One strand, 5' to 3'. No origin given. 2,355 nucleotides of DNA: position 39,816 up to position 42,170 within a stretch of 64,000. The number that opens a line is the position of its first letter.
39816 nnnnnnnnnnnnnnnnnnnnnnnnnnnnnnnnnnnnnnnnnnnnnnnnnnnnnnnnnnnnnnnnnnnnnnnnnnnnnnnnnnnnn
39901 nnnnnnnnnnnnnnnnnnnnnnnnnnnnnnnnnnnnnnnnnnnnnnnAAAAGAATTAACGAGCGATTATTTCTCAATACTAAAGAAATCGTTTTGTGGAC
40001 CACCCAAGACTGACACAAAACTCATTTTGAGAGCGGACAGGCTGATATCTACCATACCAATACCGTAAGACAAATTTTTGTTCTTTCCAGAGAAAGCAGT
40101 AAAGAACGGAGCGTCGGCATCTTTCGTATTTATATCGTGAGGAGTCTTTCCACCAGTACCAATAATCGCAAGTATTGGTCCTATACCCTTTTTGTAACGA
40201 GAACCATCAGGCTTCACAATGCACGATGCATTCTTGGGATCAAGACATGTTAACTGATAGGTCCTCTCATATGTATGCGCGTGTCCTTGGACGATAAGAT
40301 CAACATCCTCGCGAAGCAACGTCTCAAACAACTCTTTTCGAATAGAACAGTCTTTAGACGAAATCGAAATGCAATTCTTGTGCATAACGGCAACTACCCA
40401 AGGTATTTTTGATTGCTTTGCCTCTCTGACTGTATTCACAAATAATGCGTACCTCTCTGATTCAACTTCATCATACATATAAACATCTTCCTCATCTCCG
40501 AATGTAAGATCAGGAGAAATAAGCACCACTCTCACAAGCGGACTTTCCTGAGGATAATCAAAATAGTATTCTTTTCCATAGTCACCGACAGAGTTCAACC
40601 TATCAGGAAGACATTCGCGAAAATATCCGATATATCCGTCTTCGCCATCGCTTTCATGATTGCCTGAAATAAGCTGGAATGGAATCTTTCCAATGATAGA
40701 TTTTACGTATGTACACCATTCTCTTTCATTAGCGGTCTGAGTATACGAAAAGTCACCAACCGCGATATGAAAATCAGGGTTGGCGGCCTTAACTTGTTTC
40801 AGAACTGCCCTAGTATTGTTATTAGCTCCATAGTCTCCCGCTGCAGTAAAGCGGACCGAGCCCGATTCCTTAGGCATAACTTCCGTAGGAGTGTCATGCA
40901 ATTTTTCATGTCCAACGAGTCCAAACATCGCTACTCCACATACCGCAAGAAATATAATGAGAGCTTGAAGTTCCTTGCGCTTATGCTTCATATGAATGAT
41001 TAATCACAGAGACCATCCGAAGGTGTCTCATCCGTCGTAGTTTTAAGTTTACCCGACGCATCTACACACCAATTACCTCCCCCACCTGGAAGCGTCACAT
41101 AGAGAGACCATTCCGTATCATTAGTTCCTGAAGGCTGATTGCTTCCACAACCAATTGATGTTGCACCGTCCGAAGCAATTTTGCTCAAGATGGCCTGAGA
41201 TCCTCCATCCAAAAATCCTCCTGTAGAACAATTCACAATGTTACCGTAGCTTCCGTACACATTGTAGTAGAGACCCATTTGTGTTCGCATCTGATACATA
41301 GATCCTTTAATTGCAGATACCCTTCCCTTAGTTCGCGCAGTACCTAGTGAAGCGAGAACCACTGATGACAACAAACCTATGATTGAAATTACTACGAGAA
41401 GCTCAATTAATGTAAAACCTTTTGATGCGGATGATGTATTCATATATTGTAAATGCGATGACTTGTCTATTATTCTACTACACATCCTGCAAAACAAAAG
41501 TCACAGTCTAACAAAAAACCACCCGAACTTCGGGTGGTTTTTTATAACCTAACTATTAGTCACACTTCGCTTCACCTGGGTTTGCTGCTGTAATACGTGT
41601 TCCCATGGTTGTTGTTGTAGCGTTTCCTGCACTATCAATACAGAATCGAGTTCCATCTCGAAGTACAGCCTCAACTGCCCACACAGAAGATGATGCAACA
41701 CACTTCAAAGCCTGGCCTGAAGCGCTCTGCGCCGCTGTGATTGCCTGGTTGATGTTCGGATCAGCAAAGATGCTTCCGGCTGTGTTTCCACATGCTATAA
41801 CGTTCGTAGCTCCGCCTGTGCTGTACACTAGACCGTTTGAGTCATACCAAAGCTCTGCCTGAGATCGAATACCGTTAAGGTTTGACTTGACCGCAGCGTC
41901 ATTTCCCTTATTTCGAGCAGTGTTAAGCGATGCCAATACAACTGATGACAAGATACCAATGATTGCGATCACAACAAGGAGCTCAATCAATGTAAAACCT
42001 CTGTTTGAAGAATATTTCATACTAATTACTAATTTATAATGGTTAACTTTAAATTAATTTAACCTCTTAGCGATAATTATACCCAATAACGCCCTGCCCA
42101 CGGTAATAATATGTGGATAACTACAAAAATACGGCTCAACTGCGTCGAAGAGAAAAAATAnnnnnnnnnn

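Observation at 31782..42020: Glycan-assembly island wedged between pilin genes: candidate pilin (or surface-protein) O-glycosylation system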

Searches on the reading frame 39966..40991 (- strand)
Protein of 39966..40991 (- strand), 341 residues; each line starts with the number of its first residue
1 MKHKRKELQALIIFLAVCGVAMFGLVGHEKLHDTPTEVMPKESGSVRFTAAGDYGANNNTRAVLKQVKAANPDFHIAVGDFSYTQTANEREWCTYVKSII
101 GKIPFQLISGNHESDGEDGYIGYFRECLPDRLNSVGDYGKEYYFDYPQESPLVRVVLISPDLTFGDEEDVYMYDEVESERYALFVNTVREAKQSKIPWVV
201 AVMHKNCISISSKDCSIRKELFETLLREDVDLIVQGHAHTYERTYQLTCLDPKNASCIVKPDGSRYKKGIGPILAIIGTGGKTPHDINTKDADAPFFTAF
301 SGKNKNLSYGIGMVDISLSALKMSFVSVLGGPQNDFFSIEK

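Call 5: search_protein_families(library=pfam, proteins=[window:39966-40991:-], max_evalue=0.01)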
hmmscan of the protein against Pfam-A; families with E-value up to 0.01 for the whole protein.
window:39966-40991:- (341 aa): 1 family
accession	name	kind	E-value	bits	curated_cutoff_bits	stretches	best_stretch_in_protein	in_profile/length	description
PF00149.33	Metallophos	-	1.1e-12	49.2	21.5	1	54-241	9-191/191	Calcineurin-like phosphoesterase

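Call 7: search_protein_families(library=ncbifam, proteins=[window:39966-40991:-], max_evalue=0.01)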
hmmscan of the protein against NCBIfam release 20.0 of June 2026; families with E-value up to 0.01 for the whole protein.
window:39966-40991:- (341 aa): 0 families

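Call 52: search_solved_structures(query=window:39966-40991:-, max_evalue=0.01)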
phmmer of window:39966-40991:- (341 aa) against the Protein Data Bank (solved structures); distinct sequences matched with E-value up to 0.01: 10.
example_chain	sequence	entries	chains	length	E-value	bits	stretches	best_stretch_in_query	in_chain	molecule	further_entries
6gja_A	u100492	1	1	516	2.7e-08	36.3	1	92-301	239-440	Purple acid phosphatase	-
6git_A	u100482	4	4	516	2.9e-08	36.2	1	92-301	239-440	Purple acid phosphatase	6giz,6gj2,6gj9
1xzw_A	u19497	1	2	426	1.3e-06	30.8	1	51-316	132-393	purple acid phosphatase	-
2qfp_A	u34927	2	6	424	3e-05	26.4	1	180-316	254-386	Purple acid phosphatase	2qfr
4dhl_A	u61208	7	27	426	3e-05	26.3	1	180-316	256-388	Purple acid phosphatase | Fe(3+)-Zn(2+) purple acid phosphatase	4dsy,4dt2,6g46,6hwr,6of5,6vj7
8brn_A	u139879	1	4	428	3.1e-05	26.3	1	180-316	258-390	Fe(3+)-Zn(2+) purple acid phosphatase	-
6ofd_A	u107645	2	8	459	3.6e-05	26.1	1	180-316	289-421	Fe(3+)-Zn(2+) purple acid phosphatase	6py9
3zk4_A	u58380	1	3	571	3.8e-05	26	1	55-283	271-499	DIPHOSPHONUCLEOTIDE PHOSPHATASE 1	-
6hwr_D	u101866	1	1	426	3.8e-05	26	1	180-316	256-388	Fe(3+)-Zn(2+) purple acid phosphatase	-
1kbp_A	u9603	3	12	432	4.7e-05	25.7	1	180-316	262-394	PURPLE ACID PHOSPHATASE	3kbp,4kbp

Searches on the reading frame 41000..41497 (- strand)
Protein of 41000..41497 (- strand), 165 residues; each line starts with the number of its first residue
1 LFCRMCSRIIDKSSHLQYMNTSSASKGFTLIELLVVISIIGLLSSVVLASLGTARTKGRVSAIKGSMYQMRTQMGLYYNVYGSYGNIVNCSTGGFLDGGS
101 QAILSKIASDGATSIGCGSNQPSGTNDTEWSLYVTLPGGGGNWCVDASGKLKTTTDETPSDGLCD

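Call 5: search_protein_families(library=pfam, proteins=[window:41000-41497:-], max_evalue=0.01)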
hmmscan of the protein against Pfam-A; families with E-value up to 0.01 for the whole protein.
window:41000-41497:- (165 aa): 1 family
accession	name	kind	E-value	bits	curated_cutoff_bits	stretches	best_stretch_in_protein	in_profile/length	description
PF07963.17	N_methyl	-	1e-07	31.7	21.2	1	24-48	3-27/27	Prokaryotic N-terminal methylation motif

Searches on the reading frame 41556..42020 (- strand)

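Call 5: search_protein_families(library=pfam, proteins=[window:41556-42020:-], max_evalue=0.01)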
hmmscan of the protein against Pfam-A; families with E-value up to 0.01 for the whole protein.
window:41556-42020:- (154 aa): 1 family
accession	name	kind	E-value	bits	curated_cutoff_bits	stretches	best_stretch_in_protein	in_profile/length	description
PF07963.17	N_methyl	-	8.9e-10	38.2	21.2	1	5-29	3-27/27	Prokaryotic N-terminal methylation motif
